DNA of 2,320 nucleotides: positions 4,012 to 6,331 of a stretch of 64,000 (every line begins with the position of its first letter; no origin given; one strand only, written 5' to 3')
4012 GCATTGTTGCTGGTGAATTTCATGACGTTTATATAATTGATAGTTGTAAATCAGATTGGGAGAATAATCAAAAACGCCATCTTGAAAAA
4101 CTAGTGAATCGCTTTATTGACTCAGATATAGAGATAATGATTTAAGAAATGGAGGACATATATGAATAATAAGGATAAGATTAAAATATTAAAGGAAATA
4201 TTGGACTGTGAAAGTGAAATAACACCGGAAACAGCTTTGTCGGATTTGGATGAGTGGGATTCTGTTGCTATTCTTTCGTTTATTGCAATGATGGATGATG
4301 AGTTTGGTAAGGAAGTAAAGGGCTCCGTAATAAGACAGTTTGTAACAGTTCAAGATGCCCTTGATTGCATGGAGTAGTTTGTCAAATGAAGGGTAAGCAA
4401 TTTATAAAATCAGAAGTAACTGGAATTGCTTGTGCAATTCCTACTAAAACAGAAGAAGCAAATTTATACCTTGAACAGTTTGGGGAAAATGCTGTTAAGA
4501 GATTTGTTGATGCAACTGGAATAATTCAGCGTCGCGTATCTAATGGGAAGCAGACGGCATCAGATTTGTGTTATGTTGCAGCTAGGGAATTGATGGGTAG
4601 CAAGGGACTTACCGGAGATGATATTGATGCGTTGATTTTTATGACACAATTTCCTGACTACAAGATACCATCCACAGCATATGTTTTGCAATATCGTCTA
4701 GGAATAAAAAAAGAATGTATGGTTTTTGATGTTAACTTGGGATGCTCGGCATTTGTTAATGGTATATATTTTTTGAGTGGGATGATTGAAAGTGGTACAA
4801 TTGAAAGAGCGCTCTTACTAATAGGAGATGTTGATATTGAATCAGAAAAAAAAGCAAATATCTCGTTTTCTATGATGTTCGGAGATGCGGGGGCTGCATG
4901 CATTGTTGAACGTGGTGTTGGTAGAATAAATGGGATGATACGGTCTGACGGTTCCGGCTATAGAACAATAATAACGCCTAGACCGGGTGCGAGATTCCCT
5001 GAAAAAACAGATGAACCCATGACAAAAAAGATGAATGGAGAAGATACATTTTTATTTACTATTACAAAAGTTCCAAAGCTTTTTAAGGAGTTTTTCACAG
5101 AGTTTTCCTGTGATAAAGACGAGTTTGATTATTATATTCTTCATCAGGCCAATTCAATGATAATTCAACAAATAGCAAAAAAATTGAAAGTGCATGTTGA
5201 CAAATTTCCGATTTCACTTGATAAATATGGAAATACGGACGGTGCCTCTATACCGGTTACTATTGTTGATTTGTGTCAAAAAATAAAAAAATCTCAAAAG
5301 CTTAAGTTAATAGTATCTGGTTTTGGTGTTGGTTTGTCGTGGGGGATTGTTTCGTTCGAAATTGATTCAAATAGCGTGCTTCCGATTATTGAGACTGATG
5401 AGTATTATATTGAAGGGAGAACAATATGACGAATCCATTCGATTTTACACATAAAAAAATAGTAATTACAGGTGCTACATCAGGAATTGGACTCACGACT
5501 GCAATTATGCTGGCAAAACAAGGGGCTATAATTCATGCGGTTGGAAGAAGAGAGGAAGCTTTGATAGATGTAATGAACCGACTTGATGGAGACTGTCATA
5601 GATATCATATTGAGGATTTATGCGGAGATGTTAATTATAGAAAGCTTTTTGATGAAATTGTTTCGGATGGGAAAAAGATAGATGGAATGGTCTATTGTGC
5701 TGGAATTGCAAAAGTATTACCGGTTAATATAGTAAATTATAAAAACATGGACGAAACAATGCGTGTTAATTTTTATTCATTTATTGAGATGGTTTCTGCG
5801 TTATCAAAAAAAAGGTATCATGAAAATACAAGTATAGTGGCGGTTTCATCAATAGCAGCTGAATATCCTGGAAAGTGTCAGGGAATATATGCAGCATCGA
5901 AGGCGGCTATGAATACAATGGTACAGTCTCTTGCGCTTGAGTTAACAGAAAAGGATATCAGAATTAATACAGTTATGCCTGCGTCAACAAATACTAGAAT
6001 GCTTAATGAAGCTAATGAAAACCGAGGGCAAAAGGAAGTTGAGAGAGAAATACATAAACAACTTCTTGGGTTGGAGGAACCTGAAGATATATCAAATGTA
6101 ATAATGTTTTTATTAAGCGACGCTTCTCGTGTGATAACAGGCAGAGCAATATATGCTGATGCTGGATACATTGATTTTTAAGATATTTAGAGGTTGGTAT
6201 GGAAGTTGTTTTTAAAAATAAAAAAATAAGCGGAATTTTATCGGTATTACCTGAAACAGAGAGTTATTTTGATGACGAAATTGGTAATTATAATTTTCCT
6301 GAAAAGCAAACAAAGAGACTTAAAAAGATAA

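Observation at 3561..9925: Carrier-protein-dependent acyl plus aminoacyl tailoring cassette wired into a flagellin pseudaminic-acid pathway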

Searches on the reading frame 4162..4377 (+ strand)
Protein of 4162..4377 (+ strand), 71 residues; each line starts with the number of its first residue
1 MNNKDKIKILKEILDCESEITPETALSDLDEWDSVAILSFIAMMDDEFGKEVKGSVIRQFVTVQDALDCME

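Call 6: search_protein_families(library=pfam, proteins=[window:4162-4377:+], max_evalue=0.01)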
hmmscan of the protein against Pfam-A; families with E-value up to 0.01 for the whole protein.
window:4162-4377:+ (71 aa): 1 family
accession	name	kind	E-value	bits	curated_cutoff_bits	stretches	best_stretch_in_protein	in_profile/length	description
PF00550.31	PP-binding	-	6.7e-06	26.7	20.8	1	8-68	5-65/67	Phosphopantetheine attachment site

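Call 7: search_protein_families(library=ncbifam, proteins=[window:4162-4377:+], max_evalue=0.01)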
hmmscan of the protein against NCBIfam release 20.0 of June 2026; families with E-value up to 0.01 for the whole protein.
window:4162-4377:+ (71 aa): 7 families
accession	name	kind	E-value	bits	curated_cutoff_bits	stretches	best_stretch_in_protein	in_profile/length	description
NF002150.0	PRK00982.1-4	subfamily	3.8e-06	27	66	1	9-68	13-73/80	acyl carrier protein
NF009104.0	PRK12449.1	equivalog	2.6e-05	24.1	70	1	15-69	20-74/80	acyl carrier protein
NF002148.0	PRK00982.1-2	subfamily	0.00021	21.1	71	1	8-70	11-74/79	acyl carrier protein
NF003757.0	PRK05350.1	equivalog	0.00093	19.3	65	1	9-70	14-76/83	acyl carrier protein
NF002147.0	PRK00982.1-1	equivalog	0.0028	17.5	84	1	9-68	15-75/83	acyl carrier protein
NF002149.0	PRK00982.1-3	equivalog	0.003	17.5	106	1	8-69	10-72/78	acyl carrier protein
TIGR00517.1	acyl_carrier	equivalog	0.0052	16.6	70.45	1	8-69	10-72/77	acyl carrier protein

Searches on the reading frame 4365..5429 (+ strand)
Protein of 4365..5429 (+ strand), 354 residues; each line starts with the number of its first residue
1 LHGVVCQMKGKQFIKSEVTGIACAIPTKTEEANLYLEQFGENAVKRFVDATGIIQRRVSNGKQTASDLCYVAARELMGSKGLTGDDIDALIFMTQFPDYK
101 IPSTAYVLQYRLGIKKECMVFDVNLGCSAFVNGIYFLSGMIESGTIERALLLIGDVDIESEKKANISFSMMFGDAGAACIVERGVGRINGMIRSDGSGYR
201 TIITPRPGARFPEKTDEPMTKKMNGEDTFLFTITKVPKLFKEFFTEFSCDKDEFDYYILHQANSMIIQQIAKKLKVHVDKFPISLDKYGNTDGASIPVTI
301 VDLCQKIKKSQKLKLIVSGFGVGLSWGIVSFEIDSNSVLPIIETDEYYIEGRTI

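Call 6: search_protein_families(library=pfam, proteins=[window:4365-5429:+], max_evalue=0.01)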
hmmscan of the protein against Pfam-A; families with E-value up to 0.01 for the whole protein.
window:4365-5429:+ (354 aa): 2 families
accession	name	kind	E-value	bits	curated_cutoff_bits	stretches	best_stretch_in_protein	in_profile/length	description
PF08541.16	ACP_syn_III_C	-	2.1e-21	76.3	26.6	1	250-332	7-89/90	3-Oxoacyl-[acyl-carrier-protein (ACP)] synthase III C terminal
PF08545.16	ACP_syn_III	-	3.9e-11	43.1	24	1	121-185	1-65/80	3-Oxoacyl-[acyl-carrier-protein (ACP)] synthase III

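Call 7: search_protein_families(library=ncbifam, proteins=[window:4365-5429:+], max_evalue=0.01)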
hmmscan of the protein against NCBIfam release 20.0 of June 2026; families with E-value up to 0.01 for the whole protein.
window:4365-5429:+ (354 aa): 14 families
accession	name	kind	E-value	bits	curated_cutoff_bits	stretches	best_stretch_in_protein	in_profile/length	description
NF006829.0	PRK09352.1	subfamily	2.2e-59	201.1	249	1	15-331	4-319/322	beta-ketoacyl-ACP synthase 3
TIGR00747.1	fabH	subfamily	4e-54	183.8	292.1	1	15-328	2-317/322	beta-ketoacyl-ACP synthase III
NF009519.0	PRK12880.1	equivalog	1.1e-41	143.3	436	1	12-330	4-335/353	beta-ketoacyl-ACP synthase III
NF005541.0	PRK07204.1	equivalog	1.6e-33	116.5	402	1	48-329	36-325/329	beta-ketoacyl-ACP synthase III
NF004623.0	PRK05963.1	equivalog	3.8e-30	105.3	437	1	15-332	5-327/328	beta-ketoacyl-ACP synthase III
NF006720.0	PRK09258.1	equivalog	1.5e-29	103.4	285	2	46-154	42-150/338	3-oxoacyl-ACP synthase III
NF003274.0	PRK04262.1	equivalog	7.1e-21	74.6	244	1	38-323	25-300/347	hydroxymethylglutaryl-CoA synthase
NF005703.0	PRK07515.1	equivalog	8.3e-21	74.3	304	1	54-329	85-368/373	beta-ketoacyl-ACP synthase III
NF005308.0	PRK06840.1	equivalog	5.8e-20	71.6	315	1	17-326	6-328/339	3-oxoacyl-ACP synthase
TIGR00748.1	HMG_CoA_syn_Arc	equivalog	1.3e-11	44.3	353.35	1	61-323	46-299/345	hydroxymethylglutaryl-CoA synthase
NF005293.2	PRK06816.1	subfamily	3.3e-08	33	450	1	57-150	54-145/378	StlD/DarB family beta-ketosynthase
NF053539.1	resorcinol_DarB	exception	0.00035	19.8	550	0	238-317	275-361/377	dialkylresorcinol biosynthesis protein DarB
NF006030.0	PRK08170.1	equivalog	0.0004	19.2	593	1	51-160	20-127/434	acetyl-CoA C-acetyltransferase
NF004811.0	PRK06158.1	subfamily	0.0013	17.8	421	1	62-161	25-119/384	acetyl-CoA acetyltransferase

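Call 13: search_solved_structures(query=window:4365-5429:+, max_evalue=1e-10)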
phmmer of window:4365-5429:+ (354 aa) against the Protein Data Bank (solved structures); distinct sequences matched with E-value up to 1e-10: 56.
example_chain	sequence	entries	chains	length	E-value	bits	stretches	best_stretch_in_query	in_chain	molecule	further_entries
4efi_A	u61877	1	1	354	3.4e-61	210.6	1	17-344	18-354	3-oxoacyl-(Acyl-carrier protein) synthase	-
3gwa_A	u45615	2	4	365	2.7e-44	155.1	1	21-327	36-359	3-oxoacyl-(Acyl-carrier-protein) synthase III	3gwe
5bqs_A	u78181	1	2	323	1.1e-38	136.6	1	44-329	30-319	3-oxoacyl-[acyl-carrier-protein] synthase 3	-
3il6_A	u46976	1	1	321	2e-36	129.2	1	41-329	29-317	3-oxoacyl-[acyl-carrier-protein] synthase 3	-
3il5_A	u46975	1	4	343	2.3e-36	129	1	45-330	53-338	3-oxoacyl-[acyl-carrier-protein] synthase 3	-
3il4_A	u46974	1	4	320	1.2e-35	126.6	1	46-329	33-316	3-oxoacyl-[acyl-carrier-protein] synthase 3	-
4nhd_A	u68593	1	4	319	1.9e-35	126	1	16-328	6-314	3-oxoacyl-[acyl-carrier-protein] synthase 3 protein 1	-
4ryb_A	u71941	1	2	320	9.3e-35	123.7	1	36-330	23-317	3-oxoacyl-[acyl-carrier-protein] synthase 3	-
1zow_A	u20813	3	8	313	1.1e-33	120.2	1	20-330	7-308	3-oxoacyl-[acyl-carrier-protein] synthase III | 3-oxoacyl-[acyl-carrier-protein] synthase 3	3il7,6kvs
8vdb_A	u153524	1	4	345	1.1e-33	120.1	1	9-326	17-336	Beta-ketoacyl-[acyl-carrier-protein] synthase III 2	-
4ylt_A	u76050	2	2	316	6.8e-33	117.6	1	18-328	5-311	3-oxoacyl-[acyl-carrier-protein] synthase 3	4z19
8vd9_A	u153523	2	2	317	6.9e-33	117.6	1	15-330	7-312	Beta-ketoacyl-[acyl-carrier-protein] synthase III 1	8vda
9ka2_A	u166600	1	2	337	7e-33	117.5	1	16-328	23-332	Beta-ketoacyl-[acyl-carrier-protein] synthase III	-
3il9_A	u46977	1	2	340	8.2e-33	117.3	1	17-328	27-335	3-oxoacyl-[acyl-carrier-protein] synthase 3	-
6x7r_A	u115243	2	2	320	8.4e-33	117.3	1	18-328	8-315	3-oxoacyl-[acyl-carrier-protein] synthase 3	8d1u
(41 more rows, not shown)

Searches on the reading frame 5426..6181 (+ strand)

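Call 6: search_protein_families(library=pfam, proteins=[window:5426-6181:+], max_evalue=0.01)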
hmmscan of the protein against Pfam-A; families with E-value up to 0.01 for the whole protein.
window:5426-6181:+ (251 aa): 5 families
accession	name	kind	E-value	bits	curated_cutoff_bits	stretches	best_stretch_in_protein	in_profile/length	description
PF13561.12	adh_short_C2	-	4.2e-45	154.6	27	1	16-248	1-235/236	Enoyl-(Acyl carrier protein) reductase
PF00106.31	adh_short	-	6.8e-40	137.1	26.6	1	10-200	1-194/195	short chain dehydrogenase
PF08659.16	KR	-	2.9e-11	44.1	22.6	1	13-168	4-162/180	KR domain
PF23441.1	SDR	-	6.5e-08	32.7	27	1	32-247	42-254/258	SDR-like rossmann domain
PF01370.27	Epimerase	-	8.6e-05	22.5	20.9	1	12-170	1-157/240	NAD dependent epimerase/dehydratase family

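Call 7: search_protein_families(library=ncbifam, proteins=[window:5426-6181:+], max_evalue=0.01)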
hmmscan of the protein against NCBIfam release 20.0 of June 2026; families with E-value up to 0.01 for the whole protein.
window:5426-6181:+ (251 aa): 239 families (the best 25 are shown)
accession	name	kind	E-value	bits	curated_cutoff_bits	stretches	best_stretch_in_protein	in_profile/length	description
NF005559.1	PRK07231.1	subfamily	6.1e-43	147.1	215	1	7-248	2-247/249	glucose 1-dehydrogenase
NF006074.0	PRK08220.1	equivalog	1.4e-38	133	312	1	5-247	4-246/251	2,3-dihydro-2,3-dihydroxybenzoate dehydrogenase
TIGR04316.1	dhbA_paeA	equivalog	1.4e-38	132.9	300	1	13-247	2-246/250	2,3-dihydro-2,3-dihydroxybenzoate dehydrogenase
NF009466.0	PRK12826.1-2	subfamily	6.7e-38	130.6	222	1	9-247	3-243/248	3-oxoacyl-ACP reductase FabG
NF005467.0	PRK07060.1-5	equivalog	7.8e-37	127.1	360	1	1-249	1-243/245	SDR family oxidoreductase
NF052558.1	MBtsdlDhBudC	equivalog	1.2e-36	126.6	270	1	7-247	1-240/250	meso-2,3-butanediol dehydrogenase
NF047420.2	EF_P_mod_YmfI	equivalog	7e-36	124.1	238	1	12-248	2-235/236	elongation factor P 5-aminopentanone reductase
NF005681.0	PRK07478.1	subfamily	1.2e-35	123.2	267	1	8-247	5-248/254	SDR family oxidoreductase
NF004203.0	PRK05653.2-4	subfamily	9e-35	120.3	313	1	8-247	5-255/260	3-oxoacyl-ACP reductase FabG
NF004791.0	PRK06138.1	equivalog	2.3e-34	118.8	312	1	9-248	5-249/252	SDR family oxidoreductase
NF005309.0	PRK06841.1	subfamily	1.5e-33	116.4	286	1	4-248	10-252/255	GolD/DthD family dehydrogenase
NF005075.0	PRK06500.1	equivalog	2.3e-33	115.6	336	1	7-248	4-246/249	SDR family oxidoreductase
TIGR01830.1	3oxo_ACP_reduc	equivalog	4.5e-33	114.9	297.75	1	13-247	2-237/239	3-oxoacyl-[acyl-carrier-protein] reductase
TIGR03971.1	SDR_subfam_1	subfamily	5.2e-33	114.5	300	1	70-248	78-268/271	mycofactocin-coupled SDR family oxidoreductase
NF053807.1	RhamDHLra1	equivalog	1.7e-31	109.8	400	1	9-248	4-247/252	L-rhamnose 1-dehydrogenase Lra1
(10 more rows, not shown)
